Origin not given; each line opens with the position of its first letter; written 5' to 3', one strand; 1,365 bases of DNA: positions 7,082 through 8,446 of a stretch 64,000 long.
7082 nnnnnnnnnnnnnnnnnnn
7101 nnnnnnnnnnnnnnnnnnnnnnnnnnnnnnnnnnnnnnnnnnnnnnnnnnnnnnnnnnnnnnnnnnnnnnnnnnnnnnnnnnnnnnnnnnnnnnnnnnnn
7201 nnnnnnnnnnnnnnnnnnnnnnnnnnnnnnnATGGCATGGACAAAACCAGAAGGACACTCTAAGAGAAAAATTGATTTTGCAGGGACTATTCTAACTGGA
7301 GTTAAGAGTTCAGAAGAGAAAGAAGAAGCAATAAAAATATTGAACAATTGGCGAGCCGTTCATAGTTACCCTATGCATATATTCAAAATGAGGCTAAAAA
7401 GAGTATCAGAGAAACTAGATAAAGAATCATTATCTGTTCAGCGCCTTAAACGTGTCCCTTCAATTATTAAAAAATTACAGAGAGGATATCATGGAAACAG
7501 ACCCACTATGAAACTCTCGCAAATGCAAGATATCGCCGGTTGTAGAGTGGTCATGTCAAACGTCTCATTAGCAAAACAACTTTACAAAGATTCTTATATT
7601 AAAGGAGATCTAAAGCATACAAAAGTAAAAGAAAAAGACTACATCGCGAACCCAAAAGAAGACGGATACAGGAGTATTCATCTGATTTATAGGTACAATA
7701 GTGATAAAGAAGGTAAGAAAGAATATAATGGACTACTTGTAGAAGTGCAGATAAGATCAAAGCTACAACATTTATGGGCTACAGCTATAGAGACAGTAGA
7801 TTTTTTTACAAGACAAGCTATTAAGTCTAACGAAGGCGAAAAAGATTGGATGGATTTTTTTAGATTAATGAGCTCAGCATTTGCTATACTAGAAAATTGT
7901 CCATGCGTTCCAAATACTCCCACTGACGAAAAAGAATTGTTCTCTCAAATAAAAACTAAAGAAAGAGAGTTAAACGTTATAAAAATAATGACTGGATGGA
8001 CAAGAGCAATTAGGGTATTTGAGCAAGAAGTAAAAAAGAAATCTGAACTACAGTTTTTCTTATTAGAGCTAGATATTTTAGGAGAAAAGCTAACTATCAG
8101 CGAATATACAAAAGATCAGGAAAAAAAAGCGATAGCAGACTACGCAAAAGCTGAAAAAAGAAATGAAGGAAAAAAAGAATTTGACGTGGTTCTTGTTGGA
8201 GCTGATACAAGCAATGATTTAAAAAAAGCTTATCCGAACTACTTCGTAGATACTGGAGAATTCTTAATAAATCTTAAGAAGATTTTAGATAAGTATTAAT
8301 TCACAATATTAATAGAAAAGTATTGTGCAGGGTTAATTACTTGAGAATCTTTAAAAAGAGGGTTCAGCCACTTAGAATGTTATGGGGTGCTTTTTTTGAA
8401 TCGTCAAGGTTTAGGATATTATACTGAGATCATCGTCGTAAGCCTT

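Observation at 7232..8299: Archaeal RelA/SpoT-synthetase-fold protein with CapRel-like single-chain architecture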

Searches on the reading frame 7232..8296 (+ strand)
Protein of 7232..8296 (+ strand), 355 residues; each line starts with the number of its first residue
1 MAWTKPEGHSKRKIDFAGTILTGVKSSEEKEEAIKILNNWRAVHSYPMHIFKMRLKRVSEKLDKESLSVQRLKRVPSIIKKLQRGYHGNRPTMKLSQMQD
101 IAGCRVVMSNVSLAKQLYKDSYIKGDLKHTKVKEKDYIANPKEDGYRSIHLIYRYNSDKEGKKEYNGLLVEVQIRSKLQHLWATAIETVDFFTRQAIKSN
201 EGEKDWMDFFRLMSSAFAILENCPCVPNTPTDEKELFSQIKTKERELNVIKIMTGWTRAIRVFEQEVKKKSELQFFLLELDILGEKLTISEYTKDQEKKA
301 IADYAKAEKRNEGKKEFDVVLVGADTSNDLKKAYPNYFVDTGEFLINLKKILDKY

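Call 3: search_protein_families(library=pfam, proteins=[window:7232-8296:+], max_evalue=0.1)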
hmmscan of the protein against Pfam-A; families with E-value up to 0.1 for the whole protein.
window:7232-8296:+ (355 aa): 1 family
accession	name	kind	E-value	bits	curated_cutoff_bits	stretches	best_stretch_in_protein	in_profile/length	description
PF04607.23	RelA_SpoT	-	1.5e-20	73.9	27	1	70-184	1-99/113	Region found in RelA / SpoT proteins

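Call 4: search_protein_families(library=padloc, proteins=[window:7232-8296:+], max_evalue=0.1)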
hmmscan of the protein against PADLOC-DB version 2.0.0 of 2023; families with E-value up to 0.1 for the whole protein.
window:7232-8296:+ (355 aa): 1 family
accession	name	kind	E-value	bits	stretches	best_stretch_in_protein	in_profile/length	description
PDLC04999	PDC-S33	-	1.5e-116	387.6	1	1-352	1-342/349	-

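Call 5: search_protein_families(library=ncbifam, proteins=[window:7232-8296:+], max_evalue=0.1)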
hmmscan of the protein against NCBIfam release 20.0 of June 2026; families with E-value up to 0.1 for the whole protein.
window:7232-8296:+ (355 aa): 4 families
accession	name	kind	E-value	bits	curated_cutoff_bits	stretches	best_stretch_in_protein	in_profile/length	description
NF053588.1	GTPPhKinYjbM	equivalog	1.1e-16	61.2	320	1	68-191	40-157/201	GTP diphosphokinase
TIGR00691.1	spoT_relA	subfamily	1.2e-06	27.1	499.2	1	57-177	194-300/687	RelA/SpoT family protein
NF008124.0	PRK10872.1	equivalog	0.0002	20.1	728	1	64-180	242-344/744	GTP diphosphokinase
NF008303.0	PRK11092.1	equivalog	0.012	13.8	947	1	92-151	251-308/702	bifunctional GTP diphosphokinase/guanosine-3',5'-bis pyrophosphate 3'-pyrophosphohydrolase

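Call 6: find_homologous_proteins(query=window:7232-8296:+)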
Query window:7232-8296:+ (355 aa): 2180 proteins with E <= 0.001 among 4659 candidates; the best 120 are listed.
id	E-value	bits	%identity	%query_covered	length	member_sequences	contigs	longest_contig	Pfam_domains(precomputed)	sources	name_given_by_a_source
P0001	1.8e-232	788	100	100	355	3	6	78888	PF04607.24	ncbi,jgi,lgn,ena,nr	ncbi:MAG TPA: RelA/SpoT domain-containing protein [Candidatus Nanoarchaeia archaeon]|nr:RelA/SpoT do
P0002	2.8e-180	617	77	100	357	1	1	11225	PF04607.24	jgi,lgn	-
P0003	5.9e-180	616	76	100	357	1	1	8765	PF04607.24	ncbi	-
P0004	7.5e-180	615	77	100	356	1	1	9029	PF04607.24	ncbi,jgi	-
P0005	1.1e-178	612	77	100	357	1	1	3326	PF04607.24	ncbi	-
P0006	1.3e-178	611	77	100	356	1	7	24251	PF04607.24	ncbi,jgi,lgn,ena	-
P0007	1.8e-178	611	76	100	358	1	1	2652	PF04607.24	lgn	-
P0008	3.2e-178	610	76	100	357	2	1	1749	PF04607.24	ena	-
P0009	6.6e-178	609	76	100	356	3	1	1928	PF04607.24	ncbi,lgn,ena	-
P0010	1.8e-177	608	77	100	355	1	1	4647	PF04607.24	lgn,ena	-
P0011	5.0e-177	606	76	100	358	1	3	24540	PF04607.24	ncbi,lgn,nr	ncbi:RelA/SpoT domain-containing protein [Candidatus Woesearchaeota archaeon]|nr:RelA/SpoT domain-co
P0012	9.1e-177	605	77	100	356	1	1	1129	PF04607.24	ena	-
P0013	1.8e-176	604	77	100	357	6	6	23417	PF04607.24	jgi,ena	-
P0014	4.2e-176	603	76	99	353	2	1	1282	PF04607.24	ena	-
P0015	6.0e-176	603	75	100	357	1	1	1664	PF04607.24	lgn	-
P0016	5.2e-175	600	74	100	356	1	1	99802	PF04607.24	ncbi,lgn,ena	-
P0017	5.2e-175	600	76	99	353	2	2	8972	PF04607.24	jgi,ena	-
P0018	1.4e-174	598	75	100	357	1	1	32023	PF04607.24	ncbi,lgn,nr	ncbi:MAG: RelA/SpoT domain-containing protein [Nanoarchaeota archaeon]|nr:RelA/SpoT domain-containin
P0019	2.4e-174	597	75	99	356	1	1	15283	PF04607.24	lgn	-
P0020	3.6e-174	597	74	100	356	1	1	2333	PF04607.24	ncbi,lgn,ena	-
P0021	3.8e-174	597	76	100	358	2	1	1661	PF04607.24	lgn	-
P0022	4.8e-174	596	75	100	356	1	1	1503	PF04607.24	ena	-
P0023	7.9e-174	596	75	100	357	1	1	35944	PF04607.24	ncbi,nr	ncbi:RelA/SpoT domain-containing protein [Candidatus Pacearchaeota archaeon]|nr:RelA/SpoT domain-con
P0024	1.1e-173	595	75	100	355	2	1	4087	PF04607.24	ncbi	-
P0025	1.7e-173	595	75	100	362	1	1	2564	PF04607.24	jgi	jgi:putative GTP pyrophosphokinase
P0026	2.1e-173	594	74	100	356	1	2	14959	PF04607.24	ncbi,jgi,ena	-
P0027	2.2e-173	594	77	100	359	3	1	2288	PF04607.24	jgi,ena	-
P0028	2.5e-173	594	74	100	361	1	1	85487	PF04607.24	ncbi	-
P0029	5.4e-173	593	74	100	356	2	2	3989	PF04607.24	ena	-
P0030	1.8e-172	591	74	100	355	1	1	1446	PF04607.24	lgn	-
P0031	2.9e-172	590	74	100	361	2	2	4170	PF04607.24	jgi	-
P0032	3.3e-172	590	75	100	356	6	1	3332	PF04607.24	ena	-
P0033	4.5e-172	590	74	100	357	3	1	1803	PF04607.24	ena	-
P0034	4.8e-172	590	76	100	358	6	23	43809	PF04607.24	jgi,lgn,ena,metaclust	metaclust:\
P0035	1.0e-171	589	74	100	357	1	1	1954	PF04607.24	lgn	-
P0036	1.6e-171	588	73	100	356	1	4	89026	PF04607.24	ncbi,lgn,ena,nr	ncbi:MAG TPA: (p)ppGpp synthetase [Candidatus Pacearchaeota archaeon]|nr:GTP pyrophosphokinase YjbM 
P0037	1.7e-171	588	74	100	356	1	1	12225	PF04607.24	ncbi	-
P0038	2.9e-171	587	73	100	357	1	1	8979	PF04607.24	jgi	jgi:ppGpp synthetase/RelA/SpoT-type nucleotidyltranferase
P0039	3.1e-171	587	74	100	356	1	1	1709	PF04607.24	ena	-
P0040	3.7e-171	587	74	100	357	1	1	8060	PF04607.24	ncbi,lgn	-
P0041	3.8e-171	587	74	100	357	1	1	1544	PF04607.24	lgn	-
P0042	5.1e-171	586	74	100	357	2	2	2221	PF04607.24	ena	-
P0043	8.5e-171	586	73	100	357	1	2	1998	PF04607.24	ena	-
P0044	1.1e-170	585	74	100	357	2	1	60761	PF04607.24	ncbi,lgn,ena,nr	ncbi:MAG: RelA/SpoT domain-containing protein [Nanoarchaeota archaeon]|nr:RelA/SpoT domain-containin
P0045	1.3e-170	585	74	100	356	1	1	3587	PF04607.24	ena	-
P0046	1.9e-170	585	72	100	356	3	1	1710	PF04607.24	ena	-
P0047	1.9e-170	585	75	97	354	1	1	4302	PF04607.24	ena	-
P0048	1.9e-170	584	73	100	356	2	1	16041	PF04607.24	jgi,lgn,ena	-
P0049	3.8e-170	584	75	100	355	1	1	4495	PF04607.24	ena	-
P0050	5.4e-170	583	75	100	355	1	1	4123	PF04607.24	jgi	-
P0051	5.5e-170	583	72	100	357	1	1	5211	PF04607.24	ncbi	-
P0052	7.3e-170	583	73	100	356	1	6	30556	PF04607.24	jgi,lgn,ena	-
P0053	1.5e-169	582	74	100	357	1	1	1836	PF04607.24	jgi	jgi:ppGpp synthetase/RelA/SpoT-type nucleotidyltranferase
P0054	1.6e-169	581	73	100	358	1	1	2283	PF04607.24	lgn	-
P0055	1.9e-169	581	74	100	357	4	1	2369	PF04607.24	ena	-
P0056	2.2e-169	581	73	100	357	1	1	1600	PF04607.24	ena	-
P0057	3.7e-169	580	74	100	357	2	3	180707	PF04607.24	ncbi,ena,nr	ncbi:RelA/SpoT domain-containing protein [Candidatus Pacearchaeota archaeon]|nr:RelA/SpoT domain-con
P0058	3.8e-169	580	73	100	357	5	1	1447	PF04607.24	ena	-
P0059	4.0e-169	580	72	100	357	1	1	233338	PF04607.24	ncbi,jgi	-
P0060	6.7e-169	579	73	100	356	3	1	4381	PF04607.24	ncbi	-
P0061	8.6e-169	579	75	100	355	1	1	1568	PF04607.24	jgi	jgi:putative GTP pyrophosphokinase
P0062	9.8e-169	579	72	100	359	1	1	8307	PF04607.24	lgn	-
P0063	1.1e-168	579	72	99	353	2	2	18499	PF04607.24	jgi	-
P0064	1.3e-168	579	74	96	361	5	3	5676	PF04607.24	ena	-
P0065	2.1e-168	578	72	100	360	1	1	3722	PF04607.24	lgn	-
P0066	2.3e-168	578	74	100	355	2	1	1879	PF04607.24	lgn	-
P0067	2.9e-168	577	73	100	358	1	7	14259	PF04607.24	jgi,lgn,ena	jgi:ppGpp synthetase/RelA/SpoT-type nucleotidyltranferase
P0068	4.8e-168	577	73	100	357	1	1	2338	PF04607.24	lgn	-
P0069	1.4e-167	575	73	100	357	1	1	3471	PF04607.24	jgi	jgi:ppGpp synthetase/RelA/SpoT-type nucleotidyltranferase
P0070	1.8e-167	575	71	100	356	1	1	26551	PF04607.24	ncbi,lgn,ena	-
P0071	1.9e-167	575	74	99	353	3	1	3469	PF04607.24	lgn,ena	-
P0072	2.2e-167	574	71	100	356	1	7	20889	PF04607.24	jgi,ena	-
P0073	2.7e-167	574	74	100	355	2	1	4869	PF04607.24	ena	-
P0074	5.2e-167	573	72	100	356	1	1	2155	PF04607.24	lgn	-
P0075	5.3e-167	573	72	100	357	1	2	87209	PF04607.24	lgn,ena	-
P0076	7.5e-167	573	74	100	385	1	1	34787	PF04607.24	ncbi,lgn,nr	ncbi:MAG: RelA/SpoT domain-containing protein [archaeon]|nr:RelA/SpoT domain-containing protein [arc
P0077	1.4e-166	572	73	99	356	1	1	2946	PF04607.24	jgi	-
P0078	5.6e-166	570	72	100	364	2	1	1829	PF04607.24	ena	-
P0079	7.1e-166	569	71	98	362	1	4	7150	PF04607.24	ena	-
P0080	8.4e-166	569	72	100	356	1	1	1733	PF04607.24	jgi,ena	-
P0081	1.6e-165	568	72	100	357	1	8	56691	PF04607.24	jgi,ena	-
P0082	2.6e-165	568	72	100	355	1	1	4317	PF04607.24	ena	-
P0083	2.7e-165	568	72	100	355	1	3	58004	PF04607.24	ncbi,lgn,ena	ncbi:MAG: RelA/SpoT domain-containing protein [Nanoarchaeota archaeon]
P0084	3.2e-165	567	72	99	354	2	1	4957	PF04607.24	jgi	-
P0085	3.8e-165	567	69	100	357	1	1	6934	PF04607.24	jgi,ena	-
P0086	8.0e-165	566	72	100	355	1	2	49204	PF04607.24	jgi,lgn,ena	-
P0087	1.7e-164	565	73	100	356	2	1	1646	PF04607.24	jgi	-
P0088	1.8e-164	565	70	100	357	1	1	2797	PF04607.24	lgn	-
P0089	5.3e-164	563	71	100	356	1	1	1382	PF04607.24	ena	-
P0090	5.5e-164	563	70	99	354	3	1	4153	PF04607.24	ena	-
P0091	7.6e-164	563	72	100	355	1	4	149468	PF04607.24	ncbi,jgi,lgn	jgi:ppGpp synthetase/RelA/SpoT-type nucleotidyltranferase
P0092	1.3e-163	562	71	100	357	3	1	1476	PF04607.24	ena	-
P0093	1.5e-163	562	72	100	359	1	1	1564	PF04607.24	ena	-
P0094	2.0e-163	561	72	100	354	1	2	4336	PF04607.24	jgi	jgi:ppGpp synthetase/RelA/SpoT-type nucleotidyltranferase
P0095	3.0e-163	561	72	100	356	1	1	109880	PF04607.24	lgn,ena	-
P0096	4.3e-163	560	68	100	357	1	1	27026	PF04607.24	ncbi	-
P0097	5.4e-163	560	69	100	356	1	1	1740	PF04607.24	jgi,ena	-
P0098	6.2e-163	560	70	100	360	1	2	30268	PF04607.24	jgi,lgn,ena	-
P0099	7.3e-163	560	72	100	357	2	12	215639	PF04607.24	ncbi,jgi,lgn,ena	jgi:ppGpp synthetase/RelA/SpoT-type nucleotidyltranferase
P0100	1.5e-162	559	70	99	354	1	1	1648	PF04607.24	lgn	-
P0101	1.6e-162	558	71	100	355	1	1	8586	PF04607.24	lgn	-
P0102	1.7e-162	558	73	97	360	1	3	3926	PF04607.24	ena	-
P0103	2.3e-162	558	70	100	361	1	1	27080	PF04607.24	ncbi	-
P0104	4.2e-162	557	70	100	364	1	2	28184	PF04607.24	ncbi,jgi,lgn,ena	-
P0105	7.2e-162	556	70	100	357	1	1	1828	PF04607.24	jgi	-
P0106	9.3e-162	556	69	100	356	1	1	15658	PF04607.24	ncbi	-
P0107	1.1e-161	556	70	100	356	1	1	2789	PF04607.24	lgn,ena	-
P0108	1.9e-161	555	69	100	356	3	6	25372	PF04607.24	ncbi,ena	-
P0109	3.8e-161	554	70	99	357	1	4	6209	PF04607.24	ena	-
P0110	4.3e-161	554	70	99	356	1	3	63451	PF04607.24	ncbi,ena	-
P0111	5.8e-161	553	72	100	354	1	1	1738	PF04607.24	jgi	-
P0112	1.3e-160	552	68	100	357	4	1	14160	PF04607.24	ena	-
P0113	1.8e-160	552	71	100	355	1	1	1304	PF04607.24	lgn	-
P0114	2.9e-160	551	68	100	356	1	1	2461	PF04607.24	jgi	-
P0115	3.0e-160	551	71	100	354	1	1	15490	PF04607.24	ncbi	-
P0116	3.2e-160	551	70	100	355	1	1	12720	PF04607.24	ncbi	-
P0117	4.5e-160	550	68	99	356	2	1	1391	PF04607.24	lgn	-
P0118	8.3e-160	550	69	100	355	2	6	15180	PF04607.24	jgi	jgi:ppGpp synthetase/RelA/SpoT-type nucleotidyltranferase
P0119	9.7e-160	549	70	100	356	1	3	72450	PF04607.24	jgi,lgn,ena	jgi:ppGpp synthetase/RelA/SpoT-type nucleotidyltranferase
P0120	1.4e-159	549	69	99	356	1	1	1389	PF04607.24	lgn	-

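Call 7: search_solved_structures(query=window:7232-8296:+, max_evalue=1, show_alignments=3)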
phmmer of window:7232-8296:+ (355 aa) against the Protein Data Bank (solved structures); distinct sequences matched with E-value up to 1: 15.
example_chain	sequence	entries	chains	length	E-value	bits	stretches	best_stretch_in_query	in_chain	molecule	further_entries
9erv_A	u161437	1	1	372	1.4e-47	165.8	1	9-349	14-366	RelA/SpoT family protein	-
7ztb_A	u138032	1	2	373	1.4e-47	165.7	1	9-349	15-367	RelA/SpoT family protein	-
5f2v_V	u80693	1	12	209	1.8e-12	50.4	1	69-191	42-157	GTP pyrophosphokinase YjbM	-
5ded_D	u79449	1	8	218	1.9e-12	50.3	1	69-191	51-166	GTP pyrophosphokinase YjbM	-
5dec_A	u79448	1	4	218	1.9e-12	50.3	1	69-191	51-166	GTP pyrophosphokinase YjbM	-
2be3_A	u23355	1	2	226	3.1e-10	43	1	68-191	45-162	GTP pyrophosphokinase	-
6fgk_A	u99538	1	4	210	7.9e-10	41.6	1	70-186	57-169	GTP pyrophosphokinase YwaC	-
3l9d_A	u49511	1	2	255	3.5e-09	39.5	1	70-190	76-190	Putative GTP pyrophosphokinase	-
6ewz_A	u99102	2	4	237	4.4e-09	39.2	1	70-188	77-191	GTP pyrophosphokinase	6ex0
6fgj_A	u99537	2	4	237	4.6e-09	39.1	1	70-188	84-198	GTP pyrophosphokinase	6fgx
9s6k_B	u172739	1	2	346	0.014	17.8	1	55-181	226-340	GTP pyrophosphokinase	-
5iqr_8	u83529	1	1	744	0.089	15.2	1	93-180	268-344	GTP pyrophosphokinase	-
5kps_A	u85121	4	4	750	0.09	15.2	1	93-180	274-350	GTP pyrophosphokinase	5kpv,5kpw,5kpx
5l3p_z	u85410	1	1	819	0.1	15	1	94-180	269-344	GTP pyrophosphokinase,GTP pyrophosphokinase,GTP pyrophosphokinase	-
6vlp_A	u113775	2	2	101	0.31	13.4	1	148-220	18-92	Hop1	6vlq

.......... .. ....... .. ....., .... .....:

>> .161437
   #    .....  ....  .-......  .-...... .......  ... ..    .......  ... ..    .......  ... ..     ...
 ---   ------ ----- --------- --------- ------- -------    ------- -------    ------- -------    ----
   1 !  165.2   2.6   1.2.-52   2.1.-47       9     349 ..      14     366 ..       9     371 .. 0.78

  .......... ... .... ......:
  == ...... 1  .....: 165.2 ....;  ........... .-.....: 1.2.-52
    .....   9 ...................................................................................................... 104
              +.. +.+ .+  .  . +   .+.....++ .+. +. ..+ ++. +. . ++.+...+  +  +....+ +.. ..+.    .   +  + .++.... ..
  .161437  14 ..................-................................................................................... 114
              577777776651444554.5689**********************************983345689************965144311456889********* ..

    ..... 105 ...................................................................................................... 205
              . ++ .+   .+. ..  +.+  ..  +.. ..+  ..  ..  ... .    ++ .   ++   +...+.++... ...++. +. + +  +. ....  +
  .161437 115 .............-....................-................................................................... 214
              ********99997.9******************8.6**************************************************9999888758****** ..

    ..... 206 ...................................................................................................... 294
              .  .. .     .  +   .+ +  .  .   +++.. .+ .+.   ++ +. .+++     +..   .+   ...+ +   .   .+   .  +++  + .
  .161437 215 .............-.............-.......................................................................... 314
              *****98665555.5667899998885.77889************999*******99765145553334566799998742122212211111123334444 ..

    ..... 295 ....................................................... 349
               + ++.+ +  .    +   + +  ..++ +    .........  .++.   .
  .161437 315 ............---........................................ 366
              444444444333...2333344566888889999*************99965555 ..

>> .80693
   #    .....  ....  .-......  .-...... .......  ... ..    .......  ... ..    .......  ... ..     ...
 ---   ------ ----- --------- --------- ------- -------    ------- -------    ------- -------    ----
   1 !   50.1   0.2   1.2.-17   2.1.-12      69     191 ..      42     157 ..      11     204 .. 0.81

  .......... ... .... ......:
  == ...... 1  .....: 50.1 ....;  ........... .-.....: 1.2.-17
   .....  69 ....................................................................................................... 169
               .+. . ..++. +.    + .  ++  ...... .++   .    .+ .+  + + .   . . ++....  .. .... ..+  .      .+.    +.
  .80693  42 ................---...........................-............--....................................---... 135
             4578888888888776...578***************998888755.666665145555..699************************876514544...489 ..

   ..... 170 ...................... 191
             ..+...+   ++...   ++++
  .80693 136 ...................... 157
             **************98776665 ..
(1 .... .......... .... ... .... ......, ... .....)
